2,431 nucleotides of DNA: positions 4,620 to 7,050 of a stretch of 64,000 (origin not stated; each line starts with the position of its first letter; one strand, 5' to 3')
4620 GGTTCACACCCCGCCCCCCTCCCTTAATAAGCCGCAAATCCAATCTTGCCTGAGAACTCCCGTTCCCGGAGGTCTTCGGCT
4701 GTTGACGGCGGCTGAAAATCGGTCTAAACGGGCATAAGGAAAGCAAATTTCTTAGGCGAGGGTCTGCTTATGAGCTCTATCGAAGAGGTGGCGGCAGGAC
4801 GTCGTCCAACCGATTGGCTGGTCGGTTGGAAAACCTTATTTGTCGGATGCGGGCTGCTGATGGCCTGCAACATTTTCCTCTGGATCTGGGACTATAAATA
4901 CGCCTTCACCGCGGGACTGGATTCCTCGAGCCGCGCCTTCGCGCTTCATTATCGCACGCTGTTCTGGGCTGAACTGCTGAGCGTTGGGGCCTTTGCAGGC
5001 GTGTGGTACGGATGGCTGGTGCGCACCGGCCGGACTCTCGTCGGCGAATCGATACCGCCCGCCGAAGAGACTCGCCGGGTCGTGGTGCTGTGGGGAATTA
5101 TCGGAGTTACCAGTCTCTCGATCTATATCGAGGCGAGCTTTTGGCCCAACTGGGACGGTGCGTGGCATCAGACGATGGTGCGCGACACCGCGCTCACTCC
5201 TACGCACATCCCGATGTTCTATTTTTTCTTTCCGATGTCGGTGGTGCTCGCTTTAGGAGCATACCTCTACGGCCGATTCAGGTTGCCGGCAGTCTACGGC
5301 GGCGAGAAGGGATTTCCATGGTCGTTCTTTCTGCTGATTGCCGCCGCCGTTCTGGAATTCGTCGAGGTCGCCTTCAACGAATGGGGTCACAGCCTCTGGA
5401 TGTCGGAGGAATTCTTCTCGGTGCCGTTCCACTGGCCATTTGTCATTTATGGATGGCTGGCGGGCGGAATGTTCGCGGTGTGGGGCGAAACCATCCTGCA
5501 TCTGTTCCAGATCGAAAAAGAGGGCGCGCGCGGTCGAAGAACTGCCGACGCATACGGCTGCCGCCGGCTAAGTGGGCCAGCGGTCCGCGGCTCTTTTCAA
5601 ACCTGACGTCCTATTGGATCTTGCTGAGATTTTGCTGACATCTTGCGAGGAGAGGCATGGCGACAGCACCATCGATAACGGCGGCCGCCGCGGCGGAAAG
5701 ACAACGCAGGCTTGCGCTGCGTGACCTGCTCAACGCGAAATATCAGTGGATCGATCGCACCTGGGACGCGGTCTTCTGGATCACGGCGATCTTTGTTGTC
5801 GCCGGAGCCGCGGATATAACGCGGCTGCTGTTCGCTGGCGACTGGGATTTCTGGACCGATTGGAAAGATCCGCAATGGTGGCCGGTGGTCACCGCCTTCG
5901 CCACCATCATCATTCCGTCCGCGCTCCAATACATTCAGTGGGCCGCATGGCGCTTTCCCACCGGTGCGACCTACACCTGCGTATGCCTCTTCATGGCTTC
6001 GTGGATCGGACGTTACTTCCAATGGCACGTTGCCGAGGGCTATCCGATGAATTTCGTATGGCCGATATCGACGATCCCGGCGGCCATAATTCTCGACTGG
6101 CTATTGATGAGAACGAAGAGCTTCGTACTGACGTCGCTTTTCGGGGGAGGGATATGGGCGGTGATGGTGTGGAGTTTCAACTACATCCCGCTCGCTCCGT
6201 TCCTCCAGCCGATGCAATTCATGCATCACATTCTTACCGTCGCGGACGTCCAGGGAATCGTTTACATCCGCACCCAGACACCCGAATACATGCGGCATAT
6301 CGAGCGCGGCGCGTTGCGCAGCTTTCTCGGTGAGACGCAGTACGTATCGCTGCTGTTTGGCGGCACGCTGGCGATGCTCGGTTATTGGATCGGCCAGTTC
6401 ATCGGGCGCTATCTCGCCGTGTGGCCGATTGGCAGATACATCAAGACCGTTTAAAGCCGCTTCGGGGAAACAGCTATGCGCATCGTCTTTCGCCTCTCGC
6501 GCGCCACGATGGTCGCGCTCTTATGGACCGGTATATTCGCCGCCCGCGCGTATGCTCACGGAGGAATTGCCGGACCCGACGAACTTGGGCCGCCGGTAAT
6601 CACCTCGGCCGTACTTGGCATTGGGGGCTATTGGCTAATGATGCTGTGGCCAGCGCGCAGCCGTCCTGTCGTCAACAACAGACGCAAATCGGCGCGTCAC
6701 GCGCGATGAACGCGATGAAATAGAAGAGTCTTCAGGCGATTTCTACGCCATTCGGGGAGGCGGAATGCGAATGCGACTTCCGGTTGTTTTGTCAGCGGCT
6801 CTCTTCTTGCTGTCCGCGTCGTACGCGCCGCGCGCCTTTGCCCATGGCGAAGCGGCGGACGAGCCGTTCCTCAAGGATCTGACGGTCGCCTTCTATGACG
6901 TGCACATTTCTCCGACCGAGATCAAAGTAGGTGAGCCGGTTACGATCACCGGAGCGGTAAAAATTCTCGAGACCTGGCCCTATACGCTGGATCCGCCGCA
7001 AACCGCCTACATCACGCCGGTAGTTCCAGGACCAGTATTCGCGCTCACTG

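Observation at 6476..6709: Fourth mini-gene inside the CuMMO operon encoding a signal peptide, N-terminal His and single-TM peptide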

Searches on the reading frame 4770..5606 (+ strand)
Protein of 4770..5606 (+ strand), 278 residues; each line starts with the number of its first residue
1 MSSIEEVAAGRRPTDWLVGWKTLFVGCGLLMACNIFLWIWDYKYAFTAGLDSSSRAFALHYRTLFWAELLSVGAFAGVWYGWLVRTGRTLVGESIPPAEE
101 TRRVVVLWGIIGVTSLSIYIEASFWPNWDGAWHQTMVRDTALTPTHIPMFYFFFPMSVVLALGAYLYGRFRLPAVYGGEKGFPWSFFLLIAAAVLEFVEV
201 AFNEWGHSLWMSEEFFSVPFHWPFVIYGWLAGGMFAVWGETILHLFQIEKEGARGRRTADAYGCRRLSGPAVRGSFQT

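Call 3: search_protein_families(library=pfam, proteins=[window:4770-5606:+], max_evalue=0.1)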
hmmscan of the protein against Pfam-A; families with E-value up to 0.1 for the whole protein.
window:4770-5606:+ (278 aa): 1 family
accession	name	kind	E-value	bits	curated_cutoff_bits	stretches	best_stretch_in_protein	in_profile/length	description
PF04896.17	AmoC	-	1.4e-44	152.7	26.7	1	17-242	14-235/245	Ammonia monooxygenase/methane monooxygenase, subunit C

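Call 4: search_protein_families(library=ncbifam, proteins=[window:4770-5606:+], max_evalue=0.1)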
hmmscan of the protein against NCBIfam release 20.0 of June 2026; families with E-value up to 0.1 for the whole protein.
window:4770-5606:+ (278 aa): 2 families
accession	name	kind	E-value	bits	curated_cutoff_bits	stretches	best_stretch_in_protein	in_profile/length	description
NF041641.1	AmoC_BACT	equivalog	5.5e-51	173.3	319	1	16-245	20-245/250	bacterial ammonia monooxygenase, subunit AmoC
TIGR03078.1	CH4_NH3mon_ox_C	equivalog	6.4e-42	143.6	280.6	1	20-236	6-220/231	methane monooxygenase/ammonia monooxygenase subunit C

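Call 54: search_solved_structures(query=window:4770-5603:+, show_alignments=1, max_evalue=0.00001)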
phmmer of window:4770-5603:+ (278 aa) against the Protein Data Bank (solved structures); distinct sequences matched with E-value up to 0.00001: 14.
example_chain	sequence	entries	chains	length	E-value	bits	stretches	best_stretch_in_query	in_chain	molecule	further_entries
4phz_K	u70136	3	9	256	2.1e-39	138.7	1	1-253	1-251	Particulate methane monooxygenase subunit C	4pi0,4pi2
3rfr_C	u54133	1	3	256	2.9e-39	138.3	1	1-242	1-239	PmoC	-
3chx_C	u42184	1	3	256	6.2e-39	137.2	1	6-241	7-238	PmoC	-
7s4m_G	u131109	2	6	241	3.2e-38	134.8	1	19-253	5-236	Ammonia monooxygenase/methane monooxygenase, subunit C family protein | Particulate methane monooxygenase subunit C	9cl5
7s4l_C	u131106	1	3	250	3e-34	121.8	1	17-238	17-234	Particulate methane monooxygenase, C subunit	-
6cxh_C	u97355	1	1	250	3.6e-34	121.5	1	17-238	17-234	Particulate methane monooxygenase, C subunit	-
9cl6_C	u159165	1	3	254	1.9e-33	119.1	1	27-234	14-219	Ammonia monooxygenase subunit C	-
9pxf_G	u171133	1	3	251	4.8e-33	117.8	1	31-236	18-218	Ammonia monooxygenase subunit C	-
9leg_C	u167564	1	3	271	3.9e-32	114.8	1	30-234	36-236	Ammonia monooxygenase subunit C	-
7ev9_C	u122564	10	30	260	1.6e-31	112.8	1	32-252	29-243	Ammonia monooxygenase/methane monooxygenase, subunit C family protein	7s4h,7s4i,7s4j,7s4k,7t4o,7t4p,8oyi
1yew_C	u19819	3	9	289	2.3e-31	112.3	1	32-252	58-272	particulate methane monooxygenase subunit C2 | Methane monooxygenase subunit C2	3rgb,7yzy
8sqw_C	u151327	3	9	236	1.3e-30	109.9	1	33-241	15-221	Ammonia monooxygenase/methane monooxygenase, subunit C family protein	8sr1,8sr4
11ll_Ba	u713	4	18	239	1.3e-30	109.9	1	33-241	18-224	Particulate methane monooxygenase gamma subunit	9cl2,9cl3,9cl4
9cl1_Ba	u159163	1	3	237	1.3e-30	109.8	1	33-241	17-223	Methane monooxygenase, C subunit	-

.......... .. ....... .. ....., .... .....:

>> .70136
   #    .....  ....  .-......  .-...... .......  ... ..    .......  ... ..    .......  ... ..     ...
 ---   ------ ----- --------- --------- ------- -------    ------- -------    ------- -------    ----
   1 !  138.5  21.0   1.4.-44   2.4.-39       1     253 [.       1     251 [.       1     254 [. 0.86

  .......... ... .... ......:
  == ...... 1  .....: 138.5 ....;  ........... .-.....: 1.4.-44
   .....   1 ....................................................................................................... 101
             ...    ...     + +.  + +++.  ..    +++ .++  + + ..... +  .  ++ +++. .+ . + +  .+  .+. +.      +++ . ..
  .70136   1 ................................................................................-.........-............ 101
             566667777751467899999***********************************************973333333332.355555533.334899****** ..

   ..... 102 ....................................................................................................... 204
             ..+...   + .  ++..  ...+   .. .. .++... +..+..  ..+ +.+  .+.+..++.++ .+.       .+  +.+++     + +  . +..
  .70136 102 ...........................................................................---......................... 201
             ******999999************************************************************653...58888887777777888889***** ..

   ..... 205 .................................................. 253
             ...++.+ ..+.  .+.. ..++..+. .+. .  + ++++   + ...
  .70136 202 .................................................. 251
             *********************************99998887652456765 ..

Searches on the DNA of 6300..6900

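Call 74: search_rna_families(source=window, start=6300, end=6900, threshold=evalue, max_evalue=1)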
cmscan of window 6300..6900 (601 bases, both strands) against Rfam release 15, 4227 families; matches with E-value up to 1: 2.
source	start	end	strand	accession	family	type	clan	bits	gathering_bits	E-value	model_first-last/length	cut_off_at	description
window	6439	6490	-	RF01119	sR32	Gene; snRNA; snoRNA; CD-box;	-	14.4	40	0.24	1-57/57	no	Small nucleolar RNA sR32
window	6857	6890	+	RF01497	ALIL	Cis-reg;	-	13.9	50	0.36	81-114/117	no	ALIL pseudoknot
